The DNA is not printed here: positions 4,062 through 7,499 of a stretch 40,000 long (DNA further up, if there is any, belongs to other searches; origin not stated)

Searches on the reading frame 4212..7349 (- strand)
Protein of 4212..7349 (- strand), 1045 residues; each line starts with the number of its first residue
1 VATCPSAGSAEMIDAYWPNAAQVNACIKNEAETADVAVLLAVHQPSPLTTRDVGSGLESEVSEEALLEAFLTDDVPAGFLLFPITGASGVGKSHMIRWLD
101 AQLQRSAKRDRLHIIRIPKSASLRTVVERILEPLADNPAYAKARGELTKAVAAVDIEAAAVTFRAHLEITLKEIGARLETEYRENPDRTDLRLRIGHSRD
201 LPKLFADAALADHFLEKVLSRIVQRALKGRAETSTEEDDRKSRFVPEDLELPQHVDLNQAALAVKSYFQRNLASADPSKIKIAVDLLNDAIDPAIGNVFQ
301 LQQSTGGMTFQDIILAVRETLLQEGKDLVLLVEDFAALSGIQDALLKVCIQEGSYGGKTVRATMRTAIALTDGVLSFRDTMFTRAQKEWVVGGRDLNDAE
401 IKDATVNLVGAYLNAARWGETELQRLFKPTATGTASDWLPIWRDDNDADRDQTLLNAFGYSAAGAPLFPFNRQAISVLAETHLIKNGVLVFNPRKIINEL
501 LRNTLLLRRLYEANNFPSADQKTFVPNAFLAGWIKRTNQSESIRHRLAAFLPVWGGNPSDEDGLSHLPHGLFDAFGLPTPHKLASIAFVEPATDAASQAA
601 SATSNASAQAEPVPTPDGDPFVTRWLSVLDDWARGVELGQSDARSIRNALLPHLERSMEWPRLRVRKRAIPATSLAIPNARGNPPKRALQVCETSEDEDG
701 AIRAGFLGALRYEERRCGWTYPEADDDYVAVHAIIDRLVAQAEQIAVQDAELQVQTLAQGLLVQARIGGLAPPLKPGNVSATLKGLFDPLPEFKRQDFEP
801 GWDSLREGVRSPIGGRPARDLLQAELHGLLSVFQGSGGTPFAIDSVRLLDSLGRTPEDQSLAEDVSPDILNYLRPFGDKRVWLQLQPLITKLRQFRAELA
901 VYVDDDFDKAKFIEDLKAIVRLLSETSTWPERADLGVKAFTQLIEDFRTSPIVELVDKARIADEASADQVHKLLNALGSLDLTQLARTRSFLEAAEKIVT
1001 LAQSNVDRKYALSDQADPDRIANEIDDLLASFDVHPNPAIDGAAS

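Call 79: search_protein_families(library=pfam, proteins=[window:4212-7349:-])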
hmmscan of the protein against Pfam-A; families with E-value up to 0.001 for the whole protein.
window:4212-7349:- (1045 aa): 1 family
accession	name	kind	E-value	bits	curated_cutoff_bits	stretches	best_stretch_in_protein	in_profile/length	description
PF13401.12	AAA_22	-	4.7e-06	27.4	27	1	84-149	10-73/130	AAA domain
